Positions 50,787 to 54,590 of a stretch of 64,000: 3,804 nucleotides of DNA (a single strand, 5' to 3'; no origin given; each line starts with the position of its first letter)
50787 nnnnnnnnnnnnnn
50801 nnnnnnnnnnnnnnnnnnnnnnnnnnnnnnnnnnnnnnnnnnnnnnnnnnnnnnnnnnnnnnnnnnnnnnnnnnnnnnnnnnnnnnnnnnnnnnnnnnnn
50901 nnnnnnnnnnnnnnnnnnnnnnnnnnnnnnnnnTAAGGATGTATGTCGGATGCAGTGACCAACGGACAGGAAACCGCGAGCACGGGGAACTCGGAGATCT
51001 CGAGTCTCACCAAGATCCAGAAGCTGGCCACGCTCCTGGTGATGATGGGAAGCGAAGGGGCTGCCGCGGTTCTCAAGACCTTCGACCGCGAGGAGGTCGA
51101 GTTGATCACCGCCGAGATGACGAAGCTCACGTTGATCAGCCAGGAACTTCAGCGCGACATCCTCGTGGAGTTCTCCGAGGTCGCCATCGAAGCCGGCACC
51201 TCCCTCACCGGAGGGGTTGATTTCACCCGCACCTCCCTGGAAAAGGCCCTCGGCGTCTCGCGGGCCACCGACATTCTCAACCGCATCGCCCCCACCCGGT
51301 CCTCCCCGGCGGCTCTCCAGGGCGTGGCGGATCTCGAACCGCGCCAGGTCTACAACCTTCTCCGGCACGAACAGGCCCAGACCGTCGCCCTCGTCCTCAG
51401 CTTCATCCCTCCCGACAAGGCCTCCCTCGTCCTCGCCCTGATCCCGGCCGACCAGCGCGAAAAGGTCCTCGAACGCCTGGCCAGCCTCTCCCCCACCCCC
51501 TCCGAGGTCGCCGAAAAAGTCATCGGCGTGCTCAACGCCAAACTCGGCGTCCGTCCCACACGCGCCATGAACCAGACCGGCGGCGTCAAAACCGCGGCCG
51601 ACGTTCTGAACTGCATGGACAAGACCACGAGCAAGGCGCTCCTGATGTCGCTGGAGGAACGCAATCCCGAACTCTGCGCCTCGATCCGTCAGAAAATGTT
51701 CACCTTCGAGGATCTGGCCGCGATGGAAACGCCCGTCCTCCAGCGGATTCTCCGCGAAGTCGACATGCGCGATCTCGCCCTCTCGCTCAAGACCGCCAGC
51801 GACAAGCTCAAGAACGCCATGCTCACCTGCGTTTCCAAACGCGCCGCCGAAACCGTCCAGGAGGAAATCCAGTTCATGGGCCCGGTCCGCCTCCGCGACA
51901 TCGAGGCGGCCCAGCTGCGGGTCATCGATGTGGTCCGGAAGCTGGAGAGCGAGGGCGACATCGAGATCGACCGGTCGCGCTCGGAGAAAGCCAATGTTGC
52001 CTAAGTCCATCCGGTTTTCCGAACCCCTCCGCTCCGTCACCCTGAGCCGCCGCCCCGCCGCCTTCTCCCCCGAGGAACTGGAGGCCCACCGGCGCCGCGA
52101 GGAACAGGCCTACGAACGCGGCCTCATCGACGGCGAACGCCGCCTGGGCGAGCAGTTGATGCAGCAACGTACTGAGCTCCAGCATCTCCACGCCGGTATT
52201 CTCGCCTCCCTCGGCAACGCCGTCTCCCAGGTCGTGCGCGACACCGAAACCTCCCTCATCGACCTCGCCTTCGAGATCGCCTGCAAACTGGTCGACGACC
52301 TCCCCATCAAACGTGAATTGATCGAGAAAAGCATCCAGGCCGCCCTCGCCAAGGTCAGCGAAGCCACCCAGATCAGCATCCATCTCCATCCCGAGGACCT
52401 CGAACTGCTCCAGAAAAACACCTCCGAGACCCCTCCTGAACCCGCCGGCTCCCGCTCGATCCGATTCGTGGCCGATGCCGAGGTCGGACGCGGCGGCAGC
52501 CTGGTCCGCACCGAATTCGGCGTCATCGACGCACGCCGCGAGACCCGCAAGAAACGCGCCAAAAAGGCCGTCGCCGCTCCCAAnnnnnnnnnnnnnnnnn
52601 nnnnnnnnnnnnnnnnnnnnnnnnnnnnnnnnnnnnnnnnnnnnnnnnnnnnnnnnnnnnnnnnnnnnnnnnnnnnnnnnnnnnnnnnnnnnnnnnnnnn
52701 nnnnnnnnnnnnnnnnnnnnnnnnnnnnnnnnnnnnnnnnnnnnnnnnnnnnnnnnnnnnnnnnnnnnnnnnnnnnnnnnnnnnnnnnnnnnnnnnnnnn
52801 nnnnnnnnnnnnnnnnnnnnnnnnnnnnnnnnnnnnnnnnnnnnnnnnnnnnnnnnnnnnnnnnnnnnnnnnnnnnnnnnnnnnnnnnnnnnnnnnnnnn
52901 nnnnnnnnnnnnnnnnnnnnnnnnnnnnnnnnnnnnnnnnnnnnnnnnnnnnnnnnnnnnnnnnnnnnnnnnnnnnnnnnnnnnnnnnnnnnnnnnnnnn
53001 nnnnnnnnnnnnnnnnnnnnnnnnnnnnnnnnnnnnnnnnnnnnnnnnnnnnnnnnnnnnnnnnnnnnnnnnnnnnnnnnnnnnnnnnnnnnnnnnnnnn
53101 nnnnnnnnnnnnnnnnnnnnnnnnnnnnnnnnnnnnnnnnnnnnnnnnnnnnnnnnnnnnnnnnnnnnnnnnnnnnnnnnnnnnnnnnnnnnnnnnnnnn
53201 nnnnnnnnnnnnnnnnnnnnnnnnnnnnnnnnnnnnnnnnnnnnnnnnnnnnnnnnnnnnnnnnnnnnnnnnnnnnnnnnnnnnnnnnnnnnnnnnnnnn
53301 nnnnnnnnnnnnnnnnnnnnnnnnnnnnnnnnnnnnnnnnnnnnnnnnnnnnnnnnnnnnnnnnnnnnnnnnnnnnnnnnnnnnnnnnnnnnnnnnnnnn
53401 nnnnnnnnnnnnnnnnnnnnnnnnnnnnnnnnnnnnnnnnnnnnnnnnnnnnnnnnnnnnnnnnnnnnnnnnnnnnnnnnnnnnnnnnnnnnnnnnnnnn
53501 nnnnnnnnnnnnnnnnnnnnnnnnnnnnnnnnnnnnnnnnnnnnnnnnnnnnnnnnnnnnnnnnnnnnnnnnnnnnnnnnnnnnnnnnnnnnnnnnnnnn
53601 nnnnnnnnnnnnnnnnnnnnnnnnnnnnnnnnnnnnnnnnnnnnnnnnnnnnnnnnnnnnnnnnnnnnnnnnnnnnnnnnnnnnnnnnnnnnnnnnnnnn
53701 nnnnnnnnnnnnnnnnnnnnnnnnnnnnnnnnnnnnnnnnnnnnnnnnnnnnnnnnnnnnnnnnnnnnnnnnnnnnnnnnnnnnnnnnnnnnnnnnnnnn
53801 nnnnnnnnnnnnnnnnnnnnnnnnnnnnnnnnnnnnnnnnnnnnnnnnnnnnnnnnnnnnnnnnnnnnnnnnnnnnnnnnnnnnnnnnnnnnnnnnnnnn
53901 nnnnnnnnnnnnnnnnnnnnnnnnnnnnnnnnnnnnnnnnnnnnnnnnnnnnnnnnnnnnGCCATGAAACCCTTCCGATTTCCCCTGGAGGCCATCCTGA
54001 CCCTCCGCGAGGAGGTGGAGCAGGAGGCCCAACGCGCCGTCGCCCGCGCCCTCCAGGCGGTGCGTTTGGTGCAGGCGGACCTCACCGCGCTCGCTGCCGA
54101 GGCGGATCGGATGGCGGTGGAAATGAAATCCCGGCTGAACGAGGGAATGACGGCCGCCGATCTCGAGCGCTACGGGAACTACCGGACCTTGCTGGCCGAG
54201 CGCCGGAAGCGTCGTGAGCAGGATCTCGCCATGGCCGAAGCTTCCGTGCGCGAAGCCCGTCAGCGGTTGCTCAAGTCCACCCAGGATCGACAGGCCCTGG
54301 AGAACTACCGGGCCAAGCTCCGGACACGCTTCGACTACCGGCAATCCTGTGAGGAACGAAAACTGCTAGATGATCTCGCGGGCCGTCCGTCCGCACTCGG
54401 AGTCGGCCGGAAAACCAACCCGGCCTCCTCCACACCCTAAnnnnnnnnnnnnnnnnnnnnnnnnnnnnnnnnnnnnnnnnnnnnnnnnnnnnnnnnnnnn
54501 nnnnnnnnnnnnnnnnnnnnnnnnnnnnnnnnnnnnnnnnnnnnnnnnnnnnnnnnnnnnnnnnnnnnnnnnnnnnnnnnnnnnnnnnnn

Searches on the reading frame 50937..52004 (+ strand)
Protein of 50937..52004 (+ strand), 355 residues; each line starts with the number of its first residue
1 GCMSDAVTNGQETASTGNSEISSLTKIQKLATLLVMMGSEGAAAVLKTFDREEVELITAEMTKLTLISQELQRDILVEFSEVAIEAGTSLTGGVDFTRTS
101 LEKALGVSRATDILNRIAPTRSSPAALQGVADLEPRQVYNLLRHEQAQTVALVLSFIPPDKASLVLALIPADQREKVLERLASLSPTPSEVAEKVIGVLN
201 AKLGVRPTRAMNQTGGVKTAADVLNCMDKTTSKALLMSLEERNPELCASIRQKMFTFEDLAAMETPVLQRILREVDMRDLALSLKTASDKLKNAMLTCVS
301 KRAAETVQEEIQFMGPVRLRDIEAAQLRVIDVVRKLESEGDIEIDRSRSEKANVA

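Call 60: search_protein_families(library=pfam, proteins=[window:50937-52004:+], max_evalue=0.001)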
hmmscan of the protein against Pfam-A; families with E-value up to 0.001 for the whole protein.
window:50937-52004:+ (355 aa): 4 families
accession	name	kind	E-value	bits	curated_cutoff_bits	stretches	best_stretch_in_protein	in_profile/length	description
PF01706.21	FliG_C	-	5.1e-39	133.3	23.3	1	238-344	2-108/108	FliG C-terminal domain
PF14842.11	FliG_N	-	2.5e-28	99.2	25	1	24-121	2-99/104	FliG N-terminal domain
PF14841.11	FliG_M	-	3.3e-23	82.2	25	1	135-204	1-70/76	FliG middle domain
PF03448.22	MgtE_N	-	6.7e-05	23.8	25.9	0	132-182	36-86/102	MgtE intracellular N domain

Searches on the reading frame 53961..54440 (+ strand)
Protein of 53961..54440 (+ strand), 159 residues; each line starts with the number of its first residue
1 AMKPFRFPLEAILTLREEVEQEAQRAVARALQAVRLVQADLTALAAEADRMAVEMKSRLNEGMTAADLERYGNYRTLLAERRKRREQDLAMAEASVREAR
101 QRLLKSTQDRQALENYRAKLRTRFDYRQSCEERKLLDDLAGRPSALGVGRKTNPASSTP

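Call 62: search_protein_families(library=pfam, proteins=[window:53961-54440:+], max_evalue=0.001)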
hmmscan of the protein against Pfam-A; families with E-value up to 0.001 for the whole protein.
window:53961-54440:+ (159 aa): 2 families
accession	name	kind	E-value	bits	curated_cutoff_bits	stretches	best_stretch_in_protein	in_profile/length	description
PF02050.21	FliJ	-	2.5e-11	44.3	28.4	1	22-142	2-121/123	Flagellar FliJ protein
PF16789.10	YscO-like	-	3.5e-05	24.3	27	1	6-108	3-112/161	YscO-like protein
